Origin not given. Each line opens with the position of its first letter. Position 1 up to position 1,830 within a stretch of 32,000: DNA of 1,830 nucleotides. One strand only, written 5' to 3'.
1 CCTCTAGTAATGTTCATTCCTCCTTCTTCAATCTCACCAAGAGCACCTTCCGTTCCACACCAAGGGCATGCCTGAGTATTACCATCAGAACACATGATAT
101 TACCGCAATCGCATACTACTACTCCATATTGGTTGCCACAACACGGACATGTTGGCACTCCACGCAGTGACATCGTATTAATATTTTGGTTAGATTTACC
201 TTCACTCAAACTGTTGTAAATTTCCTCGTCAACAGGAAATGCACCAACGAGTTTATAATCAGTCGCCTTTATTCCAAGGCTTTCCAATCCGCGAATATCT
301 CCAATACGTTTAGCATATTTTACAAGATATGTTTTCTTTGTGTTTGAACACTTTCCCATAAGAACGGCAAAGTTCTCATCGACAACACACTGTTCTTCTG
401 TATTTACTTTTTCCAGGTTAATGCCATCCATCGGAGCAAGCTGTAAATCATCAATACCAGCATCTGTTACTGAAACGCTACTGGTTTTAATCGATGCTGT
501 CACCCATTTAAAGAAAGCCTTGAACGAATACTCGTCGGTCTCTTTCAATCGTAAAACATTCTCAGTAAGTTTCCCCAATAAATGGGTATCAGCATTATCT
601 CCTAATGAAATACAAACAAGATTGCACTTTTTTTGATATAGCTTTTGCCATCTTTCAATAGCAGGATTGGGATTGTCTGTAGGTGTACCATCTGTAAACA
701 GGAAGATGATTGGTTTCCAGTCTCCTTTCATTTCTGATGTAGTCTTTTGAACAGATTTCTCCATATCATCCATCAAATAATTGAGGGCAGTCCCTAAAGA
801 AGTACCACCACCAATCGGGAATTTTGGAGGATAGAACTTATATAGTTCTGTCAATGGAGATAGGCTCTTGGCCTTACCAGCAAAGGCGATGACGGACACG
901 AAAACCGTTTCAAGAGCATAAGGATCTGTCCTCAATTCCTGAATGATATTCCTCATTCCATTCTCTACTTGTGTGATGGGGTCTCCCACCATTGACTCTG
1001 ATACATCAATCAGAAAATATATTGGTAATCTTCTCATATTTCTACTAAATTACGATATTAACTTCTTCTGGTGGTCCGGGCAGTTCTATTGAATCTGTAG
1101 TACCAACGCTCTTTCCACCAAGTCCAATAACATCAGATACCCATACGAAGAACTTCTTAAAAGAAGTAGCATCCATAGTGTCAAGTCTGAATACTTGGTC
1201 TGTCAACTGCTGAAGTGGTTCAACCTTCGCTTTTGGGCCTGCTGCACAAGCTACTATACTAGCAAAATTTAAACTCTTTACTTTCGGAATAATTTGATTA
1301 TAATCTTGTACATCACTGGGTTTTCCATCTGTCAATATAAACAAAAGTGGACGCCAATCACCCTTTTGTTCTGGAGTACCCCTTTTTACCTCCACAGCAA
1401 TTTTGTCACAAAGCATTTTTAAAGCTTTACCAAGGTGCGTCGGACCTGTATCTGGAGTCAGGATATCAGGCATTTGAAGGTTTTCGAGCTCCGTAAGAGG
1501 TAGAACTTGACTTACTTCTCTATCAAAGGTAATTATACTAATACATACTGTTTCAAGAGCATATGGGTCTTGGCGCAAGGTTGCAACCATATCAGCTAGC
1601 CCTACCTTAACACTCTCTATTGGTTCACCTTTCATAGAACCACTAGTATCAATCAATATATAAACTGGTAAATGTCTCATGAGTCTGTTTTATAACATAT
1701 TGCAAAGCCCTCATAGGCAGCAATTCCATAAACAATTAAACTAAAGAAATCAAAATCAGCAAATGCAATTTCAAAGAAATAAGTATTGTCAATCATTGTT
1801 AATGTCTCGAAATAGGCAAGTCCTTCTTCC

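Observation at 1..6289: Non-canonical Ter-type locus: TerB-fusion, three TerD paralogs, three TerY/vWA paralogs and a private 4-TM protein, with no TerC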

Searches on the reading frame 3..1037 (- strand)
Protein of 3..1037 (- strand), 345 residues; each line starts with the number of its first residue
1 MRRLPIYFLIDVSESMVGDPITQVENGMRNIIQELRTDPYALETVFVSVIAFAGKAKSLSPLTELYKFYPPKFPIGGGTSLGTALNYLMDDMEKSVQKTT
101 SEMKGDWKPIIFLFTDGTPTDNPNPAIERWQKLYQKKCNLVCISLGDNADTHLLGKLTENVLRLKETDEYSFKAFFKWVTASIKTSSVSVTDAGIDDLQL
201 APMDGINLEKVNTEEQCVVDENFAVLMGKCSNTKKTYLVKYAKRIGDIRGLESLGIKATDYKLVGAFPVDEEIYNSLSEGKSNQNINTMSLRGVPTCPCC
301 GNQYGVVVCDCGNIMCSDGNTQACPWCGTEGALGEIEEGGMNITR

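Call 7: search_protein_families(library=pfam, proteins=[window:3-1037:-], max_evalue=0.01)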
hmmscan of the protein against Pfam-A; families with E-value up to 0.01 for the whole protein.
window:3-1037:- (345 aa): 5 families
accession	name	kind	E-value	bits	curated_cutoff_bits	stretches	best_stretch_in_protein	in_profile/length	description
PF15616.11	TerY_C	-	6.7e-49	165.7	28.4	1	220-345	1-126/129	TerY-C metal binding domain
PF00092.34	VWA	-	1.2e-13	52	23.8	1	6-159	2-152/174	von Willebrand factor type A domain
PF13519.12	VWA_2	-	1.8e-09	38.6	27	1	7-117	2-106/107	von Willebrand factor type A domain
PF13768.12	VWA_3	-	0.00038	21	27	0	6-37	3-33/155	von Willebrand factor type A domain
PF25106.1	VWA_4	-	0.0071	16.4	27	0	7-41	3-36/169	von Willebrand factor A domain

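Call 8: search_protein_families(library=padloc, proteins=[window:3-1037:-], max_evalue=0.01)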
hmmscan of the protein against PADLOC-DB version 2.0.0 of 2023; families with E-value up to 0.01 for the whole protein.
window:3-1037:- (345 aa): 0 families

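Call 9: search_protein_families(library=ncbifam, proteins=[window:3-1037:-], max_evalue=0.1)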
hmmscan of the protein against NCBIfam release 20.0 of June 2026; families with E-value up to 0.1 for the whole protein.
window:3-1037:- (345 aa): 0 families

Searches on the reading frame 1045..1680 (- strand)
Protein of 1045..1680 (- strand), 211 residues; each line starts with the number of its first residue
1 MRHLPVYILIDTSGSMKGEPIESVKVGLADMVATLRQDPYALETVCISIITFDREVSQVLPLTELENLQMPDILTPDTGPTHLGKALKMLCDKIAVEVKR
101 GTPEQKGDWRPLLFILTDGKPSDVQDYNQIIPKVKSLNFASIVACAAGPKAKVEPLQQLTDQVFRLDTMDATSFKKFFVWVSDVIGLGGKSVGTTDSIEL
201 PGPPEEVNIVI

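Call 7: search_protein_families(library=pfam, proteins=[window:1045-1680:-], max_evalue=0.01)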
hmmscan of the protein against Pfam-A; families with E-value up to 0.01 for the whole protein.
window:1045-1680:- (211 aa): 2 families
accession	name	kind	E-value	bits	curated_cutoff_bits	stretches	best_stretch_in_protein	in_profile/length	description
PF00092.34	VWA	-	4.4e-13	50.3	23.8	1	6-160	2-151/174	von Willebrand factor type A domain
PF13519.12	VWA_2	-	6e-08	33.7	27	1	6-119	1-106/107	von Willebrand factor type A domain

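Call 8: search_protein_families(library=padloc, proteins=[window:1045-1680:-], max_evalue=0.01)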
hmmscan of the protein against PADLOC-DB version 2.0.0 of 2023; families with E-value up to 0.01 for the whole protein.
window:1045-1680:- (211 aa): 0 families

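Call 9: search_protein_families(library=ncbifam, proteins=[window:1045-1680:-], max_evalue=0.1)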
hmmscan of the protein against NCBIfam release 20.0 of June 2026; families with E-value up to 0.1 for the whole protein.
window:1045-1680:- (211 aa): 2 families
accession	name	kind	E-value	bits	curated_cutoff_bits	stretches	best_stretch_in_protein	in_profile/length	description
TIGR02442.1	Cob-chelat-sub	hypoth_equivalog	8.1e-06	24.5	779.45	1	6-122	475-584/641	putative cobaltochelatase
TIGR03788.1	marine_srt_targ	equivalog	0.0065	14.9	551.65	1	8-61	276-323/629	marine proteobacterial sortase target protein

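Call 16: find_encoding_contigs(protein=window:1045-1680:-, flank=10000, max_places=6)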
Protein window:1045-1680:- (211 aa): 23 contigs read that carry it; 6 places shown.
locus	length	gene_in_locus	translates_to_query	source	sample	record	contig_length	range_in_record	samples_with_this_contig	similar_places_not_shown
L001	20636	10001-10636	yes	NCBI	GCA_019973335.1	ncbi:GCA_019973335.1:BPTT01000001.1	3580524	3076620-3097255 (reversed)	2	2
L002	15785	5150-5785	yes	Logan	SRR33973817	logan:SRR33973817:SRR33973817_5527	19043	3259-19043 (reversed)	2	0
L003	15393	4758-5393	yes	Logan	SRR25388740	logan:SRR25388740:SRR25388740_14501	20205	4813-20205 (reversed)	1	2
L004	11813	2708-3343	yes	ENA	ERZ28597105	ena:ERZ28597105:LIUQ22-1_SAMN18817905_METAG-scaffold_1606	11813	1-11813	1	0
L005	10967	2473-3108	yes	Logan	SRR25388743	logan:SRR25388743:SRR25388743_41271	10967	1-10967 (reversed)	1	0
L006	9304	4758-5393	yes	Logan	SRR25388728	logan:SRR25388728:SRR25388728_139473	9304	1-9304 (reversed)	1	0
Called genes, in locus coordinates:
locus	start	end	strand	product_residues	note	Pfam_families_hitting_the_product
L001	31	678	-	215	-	-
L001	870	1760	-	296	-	-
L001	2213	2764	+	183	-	-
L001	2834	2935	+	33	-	PF20096:DUF6486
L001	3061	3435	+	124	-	-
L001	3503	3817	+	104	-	PF01909:NTP_transf_2, PF18765:Polbeta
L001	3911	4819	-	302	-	-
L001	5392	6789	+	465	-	-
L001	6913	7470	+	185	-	PF02342:TerD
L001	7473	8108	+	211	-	-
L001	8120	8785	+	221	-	PF02342:TerD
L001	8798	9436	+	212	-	PF00092:VWA, PF13519:VWA_2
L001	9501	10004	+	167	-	-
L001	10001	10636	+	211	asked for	PF00092:VWA, PF13519:VWA_2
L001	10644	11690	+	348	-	PF00092:VWA, PF13519:VWA_2, PF15616:TerY_C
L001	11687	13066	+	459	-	PF13672:PP2C_2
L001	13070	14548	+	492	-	PF00069:Pkinase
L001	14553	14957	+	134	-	-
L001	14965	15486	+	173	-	PF05656:DUF805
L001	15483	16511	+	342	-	PF13367:PrsW-protease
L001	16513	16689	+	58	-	-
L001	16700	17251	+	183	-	-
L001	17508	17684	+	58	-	-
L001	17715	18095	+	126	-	-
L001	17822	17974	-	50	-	-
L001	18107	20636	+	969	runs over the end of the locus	PF00690:Cation_ATPase_N, PF00122:E1-E2_ATPase, PF00702:Hydrolase, PF13246:Cation_ATPase, PF08282:Hydrolase_3 (faint), PF00689:Cation_ATPase_C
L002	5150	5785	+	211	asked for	PF00092:VWA, PF13519:VWA_2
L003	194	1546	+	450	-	-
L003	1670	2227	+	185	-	PF02342:TerD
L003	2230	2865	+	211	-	-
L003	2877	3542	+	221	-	PF02342:TerD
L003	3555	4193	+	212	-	PF00092:VWA, PF13519:VWA_2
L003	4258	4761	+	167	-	-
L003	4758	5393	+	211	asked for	PF00092:VWA, PF13519:VWA_2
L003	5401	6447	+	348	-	PF00092:VWA, PF13519:VWA_2, PF15616:TerY_C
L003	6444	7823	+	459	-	PF13672:PP2C_2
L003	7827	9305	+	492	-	PF00069:Pkinase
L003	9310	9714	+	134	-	-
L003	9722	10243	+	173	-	PF05656:DUF805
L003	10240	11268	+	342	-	PF13367:PrsW-protease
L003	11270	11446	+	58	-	-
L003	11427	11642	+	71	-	-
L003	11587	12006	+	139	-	-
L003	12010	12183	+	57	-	-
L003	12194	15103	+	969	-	PF00690:Cation_ATPase_N, PF00122:E1-E2_ATPase, PF00702:Hydrolase, PF13246:Cation_ATPase, PF08282:Hydrolase_3 (faint), PF00689:Cation_ATPase_C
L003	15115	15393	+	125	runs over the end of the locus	-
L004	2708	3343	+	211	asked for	PF00092:VWA, PF13519:VWA_2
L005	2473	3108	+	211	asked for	PF00092:VWA, PF13519:VWA_2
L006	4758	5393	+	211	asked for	PF00092:VWA, PF13519:VWA_2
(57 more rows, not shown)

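Call 19: search_protein_families(library=padloc, proteins=[L001:10644-11690:+, L001:11687-13066:+, L001:13070-14548:+, L001:14553-14957:+, L001:14965-15486:+, L001:15483-16511:+, L001:16700-17251:+, L001:17715-18095:+], max_evalue=0.1)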
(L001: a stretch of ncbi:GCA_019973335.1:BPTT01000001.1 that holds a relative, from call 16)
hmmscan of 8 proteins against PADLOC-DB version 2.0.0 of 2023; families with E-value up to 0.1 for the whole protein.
L001:10644-11690:+ (348 aa): 0 families

L001:11687-13066:+ (459 aa): 0 families

L001:13070-14548:+ (492 aa): 12 families
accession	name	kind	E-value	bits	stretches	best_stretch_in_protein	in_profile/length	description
PDLC04138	mad6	-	2.1e-05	21.6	1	142-250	156-259/659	mads_6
PDLC04043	PD-T4-6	-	2.9e-05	21.3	1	144-255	120-225/452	-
PDLC04042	PD-T4-6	-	7e-05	20.6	1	140-255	110-220/292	-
PDLC04053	PD-T4-6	-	8.5e-05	20.2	1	143-212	114-187/311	-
PDLC03921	MkoA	-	0.00037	16.2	1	140-183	588-631/1607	-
PDLC03920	MkoA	-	0.0004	16.8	1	142-246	125-226/1112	-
PDLC04039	PD-T4-6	-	0.00069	16.7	1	142-253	117-221/458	-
PDLC04047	PD-T4-6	-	0.0018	15.4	1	142-257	114-222/327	-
PDLC04059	PD-T4-6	-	0.0034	14.5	1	141-183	112-154/433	-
PDLC04780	PDC-M71A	-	0.028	11.8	1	123-172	128-176/352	-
PDLC04054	PD-T4-6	-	0.059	10.8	0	141-209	113-185/347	-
PDLC01088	C3a189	-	0.085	9.3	0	142-173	99-130/840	kinase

L001:14553-14957:+ (134 aa): 0 families

L001:14965-15486:+ (173 aa): 0 families

L001:15483-16511:+ (342 aa): 0 families

L001:16700-17251:+ (183 aa): 0 families

L001:17715-18095:+ (126 aa): 0 families

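Call 20: search_protein_families(library=pfam, proteins=[L001:10644-11690:+, L001:11687-13066:+, L001:13070-14548:+, L001:14553-14957:+, L001:14965-15486:+, L001:15483-16511:+, L001:16700-17251:+, L001:17715-18095:+, L001:16513-16689:+, L001:17508-17684:+], max_evalue=0.01)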
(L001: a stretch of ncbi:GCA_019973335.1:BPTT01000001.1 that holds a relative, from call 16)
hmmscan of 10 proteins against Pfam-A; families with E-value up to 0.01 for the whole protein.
L001:10644-11690:+ (348 aa): 5 families
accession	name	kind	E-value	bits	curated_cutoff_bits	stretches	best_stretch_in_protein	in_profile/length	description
PF15616.11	TerY_C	-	7.8e-51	171.9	28.4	1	220-348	1-129/129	TerY-C metal binding domain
PF00092.34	VWA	-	1.3e-13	52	23.8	1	6-159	2-152/174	von Willebrand factor type A domain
PF13519.12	VWA_2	-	1.8e-09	38.6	27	1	7-117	2-106/107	von Willebrand factor type A domain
PF13768.12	VWA_3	-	0.00039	20.9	27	0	6-37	3-33/155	von Willebrand factor type A domain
PF25106.1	VWA_4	-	0.0073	16.3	27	0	7-41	3-36/169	von Willebrand factor A domain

L001:11687-13066:+ (459 aa): 1 family
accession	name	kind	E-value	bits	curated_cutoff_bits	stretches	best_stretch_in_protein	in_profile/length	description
PF13672.11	PP2C_2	-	5.6e-40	137.6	24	1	190-442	1-208/209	Protein phosphatase 2C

L001:13070-14548:+ (492 aa): 5 families
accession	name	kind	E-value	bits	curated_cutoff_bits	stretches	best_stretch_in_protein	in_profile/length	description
PF00069.31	Pkinase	-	7e-09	35.9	31.7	1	144-268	103-219/263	Protein kinase domain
PF06293.20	Kdo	-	0.00016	21.6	21.3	1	146-176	125-155/207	Lipopolysaccharide kinase (Kdo/WaaP) family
PF19250.5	DUF5898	-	0.00054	20.3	28.9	0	73-99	41-67/109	Family of unknown function (DUF5898)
PF07714.23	PK_Tyr_Ser-Thr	-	0.00078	19.3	23.1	1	124-174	87-137/258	Protein tyrosine and serine/threonine kinase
PF14531.12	Kinase-like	-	0.0098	15.6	25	0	139-239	145-243/289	Kinase-like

L001:14553-14957:+ (134 aa): 1 family
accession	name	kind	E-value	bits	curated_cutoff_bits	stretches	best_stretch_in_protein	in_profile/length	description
PF09380.16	FERM_C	-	0.00032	21.5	23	1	30-62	8-42/93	FERM C-terminal PH-like domain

L001:14965-15486:+ (173 aa): 1 family
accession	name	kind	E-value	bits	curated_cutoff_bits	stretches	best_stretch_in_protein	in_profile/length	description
PF05656.20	DUF805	-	2.8e-16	60.4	25.7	1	73-164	2-111/111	Protein of unknown function (DUF805)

L001:15483-16511:+ (342 aa): 1 family
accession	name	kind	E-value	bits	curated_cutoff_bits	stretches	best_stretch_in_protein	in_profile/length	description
PF13367.11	PrsW-protease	-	5.8e-20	72.1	23.5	1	147-326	5-192/196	PrsW family intramembrane metalloprotease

L001:16700-17251:+ (183 aa): 0 families

L001:17715-18095:+ (126 aa): 0 families

L001:16513-16689:+ (58 aa): 0 families

L001:17508-17684:+ (58 aa): 0 families

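Call 43: search_protein_families(library=ncbifam, proteins=[L003:12194-15103:+, L001:11687-13066:+, L001:13070-14548:+, L001:15483-16511:+], max_evalue=0.001)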
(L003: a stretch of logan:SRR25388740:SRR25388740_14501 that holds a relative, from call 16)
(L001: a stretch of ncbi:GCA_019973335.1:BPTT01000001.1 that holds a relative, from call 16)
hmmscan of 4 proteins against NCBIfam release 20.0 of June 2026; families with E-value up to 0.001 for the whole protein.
L003:12194-15103:+ (969 aa): 23 families
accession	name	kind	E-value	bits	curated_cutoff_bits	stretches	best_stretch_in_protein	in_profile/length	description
TIGR01517.1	ATPase-IIB_Ca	equivalog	3.1e-183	611.3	507.05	2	326-964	277-877/882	calcium-translocating P-type ATPase, PMCA-type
TIGR01522.1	ATPase-IIA2_Ca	equivalog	3.7e-142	474.9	798.3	2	362-966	267-849/854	calcium-transporting P-type ATPase, PMR1-type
TIGR01116.1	ATPase-IIA1_Ca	equivalog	1e-111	374.4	703.4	2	362-965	213-796/799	calcium-translocating P-type ATPase, SERCA-type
TIGR01523.1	ATPase-IID_K-Na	equivalog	1.7e-94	317.2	645.05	3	451-837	443-846/997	potassium/sodium efflux P-type ATPase, fungal-type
TIGR01647.1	ATPase-IIIA_H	equivalog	6.1e-93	312.4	615.5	2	325-794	200-639/755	plasma-membrane proton-efflux P-type ATPase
TIGR01106.1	ATPase-IIC_X-K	subfamily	4.2e-86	289.7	946.1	3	463-824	420-820/997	Na,H/K antiporter P-type ATPase subunit alpha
TIGR01494.1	ATPase_P-type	subfamily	9.2e-82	275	62.3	4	665-776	362-468/478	HAD-IC family P-type ATPase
TIGR01524.1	ATPase-IIIB_Mg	equivalog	5.6e-78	262.7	610.75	2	362-818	284-730/867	magnesium-translocating P-type ATPase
NF011702.0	PRK15122.1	subfamily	2.6e-72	244.1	975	2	363-827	322-778/907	magnesium-translocating P-type ATPase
TIGR01657.1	P-ATPase-V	hypoth_equivalog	3e-62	210.5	618.25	4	646-888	757-991/1055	ATP13A2 family polyamine export P-type ATPase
TIGR01525.1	ATPase-IB_hvy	subfamily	8.5e-60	203.2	346.25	3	667-772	429-535/560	heavy metal translocating P-type ATPase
TIGR01511.1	ATPase-IB1_Cu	subfamily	5.5e-46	157.5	397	4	667-776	409-514/542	copper-translocating P-type ATPase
TIGR01512.1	ATPase-IB2_Cd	subfamily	1.7e-40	139.2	313.5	4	668-772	367-468/494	cadmium family heavy metal-translocating P-type ATPase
NF008262.1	PRK11033.1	equivalog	7.4e-33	113.9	1005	2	671-794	603-714/731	zinc/cadmium/mercury/lead-transporting ATPase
NF007952.0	PRK10671.1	equivalog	1.7e-32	112.5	1316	4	667-761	695-789/838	copper-exporting P-type ATPase CopA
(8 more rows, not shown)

L001:11687-13066:+ (459 aa): 0 families

L001:13070-14548:+ (492 aa): 4 families
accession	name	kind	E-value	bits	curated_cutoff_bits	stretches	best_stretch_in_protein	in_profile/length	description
NF038150.1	lanthi_synth_IV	equivalog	7.1e-08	31.2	650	1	140-248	299-397/851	class IV lanthionine synthetase LanL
NF038151.1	lanthi_synth_III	equivalog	1e-07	30.8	575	1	142-245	339-427/833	class III lanthionine synthetase LanKC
NF002475.0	PRK01723.1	equivalog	1.3e-05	24.3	142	1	147-185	151-188/241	3-deoxy-D-manno-octulosonic acid kinase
TIGR03724.2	arch_bud32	equivalog_domain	0.00068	19.2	125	0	141-183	87-127/193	KEOPS complex kinase/ATPase Bud32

L001:15483-16511:+ (342 aa): 0 families

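Call 97: search_dna_similar(query=L001:10644-11690:+, collection=plasmids, mode=protein, max_evalue=0.00001, max_rows=12, rows=spread)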
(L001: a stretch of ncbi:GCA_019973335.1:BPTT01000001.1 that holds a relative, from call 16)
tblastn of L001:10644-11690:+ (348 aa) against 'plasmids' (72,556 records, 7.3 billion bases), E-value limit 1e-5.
Records with a match: 2325; places in all: 6830; records where one place covers at least 80% of the query: 2239.
Best place of each record, by identity: <60% 2325.
By first word of the organism name: Klebsiella 1001; Escherichia 442; Enterobacter 354; Salmonella 350; Citrobacter 65; Raoultella 20; Leclercia 14; Pseudomonas 8; Serratia 7; Rhizobium 7; and 34 more.
By predicted mobility (MOB-suite, as given by PLSDB): conjugative 1570; non-mobilizable 712; mobilizable 43.
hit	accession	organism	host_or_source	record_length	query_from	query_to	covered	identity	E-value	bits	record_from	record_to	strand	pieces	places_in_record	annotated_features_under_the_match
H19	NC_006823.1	Aromatoleum aromaticum EbN1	-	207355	1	348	100%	46.3%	1e-105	347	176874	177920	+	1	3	TerY-C metal binding domain-containing protein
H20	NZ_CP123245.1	Escherichia coli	chicken,individual chicken feces,feces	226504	1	348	100%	42.3%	2e-88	297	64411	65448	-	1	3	TerY-C metal binding domain-containing protein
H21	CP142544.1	Escherichia coli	swine,pure culture,lung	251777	1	348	100%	42.3%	2e-88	297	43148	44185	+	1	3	TerY-C metal binding domain-containing protein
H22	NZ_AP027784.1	Escherichia coli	Homo sapiens,whole organism,feces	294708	1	348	100%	42.3%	2e-88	297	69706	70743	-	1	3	TerY-C metal binding domain-containing protein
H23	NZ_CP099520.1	Klebsiella pneumoniae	Homo sapiens,blood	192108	1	348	100%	41.8%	1e-89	300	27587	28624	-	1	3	TerY-C metal binding domain-containing protein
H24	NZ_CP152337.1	Klebsiella pneumoniae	Homo sapiens,blood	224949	1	348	100%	41.8%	1e-89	300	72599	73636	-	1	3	TerY-C metal binding domain-containing protein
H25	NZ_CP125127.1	Klebsiella pneumoniae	-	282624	1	348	100%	41.8%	1e-89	300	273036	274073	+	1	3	TerY-C metal binding domain-containing protein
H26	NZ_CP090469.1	Klebsiella pneumoniae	Homo sapiens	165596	1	348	100%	41.8%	1e-89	300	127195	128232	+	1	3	TerY-C metal binding domain-containing protein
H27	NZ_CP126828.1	Enterobacter hormaechei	Dog,isolated bacterial ...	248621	1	348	100%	41.8%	2e-88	296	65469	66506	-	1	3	TerY-C metal binding domain-containing protein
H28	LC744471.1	Escherichia coli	-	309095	1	348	100%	41.8%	2e-88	296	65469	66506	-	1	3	hypothetical protein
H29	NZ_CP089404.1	Klebsiella pasteurii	Homo sapiens,feces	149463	1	348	100%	41.5%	6e-89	298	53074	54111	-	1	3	TerY-C metal binding domain-containing protein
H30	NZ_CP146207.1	Sinorhizobium meliloti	-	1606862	3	121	34%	28.6%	6e-7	59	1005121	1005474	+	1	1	none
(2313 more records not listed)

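Call 98: get_annotated_region(hit=H22, flank=14000)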
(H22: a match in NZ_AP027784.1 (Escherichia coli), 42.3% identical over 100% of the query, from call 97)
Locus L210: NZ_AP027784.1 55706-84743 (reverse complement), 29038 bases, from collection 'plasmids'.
description: Escherichia coli strain 2017-03-3CC plasmid p2017-03-3CC_1, complete sequence
organism: Escherichia coli (NCBI taxid 562)
taxonomy: Bacteria; Pseudomonadota; Gammaproteobacteria; Enterobacterales; Enterobacteriaceae; Escherichia; Escherichia coli
host: -; source: Homo sapiens,whole organism,feces; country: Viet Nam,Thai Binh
typing (MOB-suite, as given by PLSDB): conjugative; replicon IncHI2A,rep_cluster_1088; relaxase MOBH; mating-pair formation MPF_F
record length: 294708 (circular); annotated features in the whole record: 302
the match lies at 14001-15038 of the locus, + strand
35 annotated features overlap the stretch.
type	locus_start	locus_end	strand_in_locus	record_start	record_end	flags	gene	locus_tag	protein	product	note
CDS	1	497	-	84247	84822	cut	-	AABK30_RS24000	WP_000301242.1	TerD family protein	GO:0006950 - response to stress [Evidence IEA]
predicted_resistance_gene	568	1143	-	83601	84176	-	terD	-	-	tellurium resistance membrane protein TerD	predicted by amrfinderplus; class TELLURIUM; identity 96.35%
CDS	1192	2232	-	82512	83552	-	terC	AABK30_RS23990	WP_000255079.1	tellurium resistance membrane protein TerC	-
CDS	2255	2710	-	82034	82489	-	-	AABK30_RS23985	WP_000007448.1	tellurite resistance TerB family protein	-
CDS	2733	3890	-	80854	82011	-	-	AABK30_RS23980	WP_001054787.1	TerD family protein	-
CDS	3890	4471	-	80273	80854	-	-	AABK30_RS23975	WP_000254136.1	TerD family protein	-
predicted_resistance_gene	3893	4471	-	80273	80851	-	terZ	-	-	tellurium resistance-associated protein TerZ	predicted by amrfinderplus; class TELLURIUM; identity 99.48%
CDS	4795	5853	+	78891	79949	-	-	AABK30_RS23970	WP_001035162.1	ATP-grasp domain-containing protein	-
CDS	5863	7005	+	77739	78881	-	-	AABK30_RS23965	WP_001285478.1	phosphoribosyltransferase domain-containing protein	-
CDS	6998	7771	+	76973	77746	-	-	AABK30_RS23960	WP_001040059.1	hypothetical protein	-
CDS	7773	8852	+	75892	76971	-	-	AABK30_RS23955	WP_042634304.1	cysteine protease StiP family protein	-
CDS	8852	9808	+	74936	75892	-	-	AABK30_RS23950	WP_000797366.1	HpcH/HpaI aldolase/citrate lyase family protein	-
CDS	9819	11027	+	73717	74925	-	-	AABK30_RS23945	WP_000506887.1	DUF4236 domain-containing protein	-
predicted_resistance_gene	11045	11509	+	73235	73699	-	terW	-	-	tellurium resistance protein TerW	predicted by amrfinderplus; class TELLURIUM; identity 100.0%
CDS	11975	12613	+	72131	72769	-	-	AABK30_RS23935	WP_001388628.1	VWA domain-containing protein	-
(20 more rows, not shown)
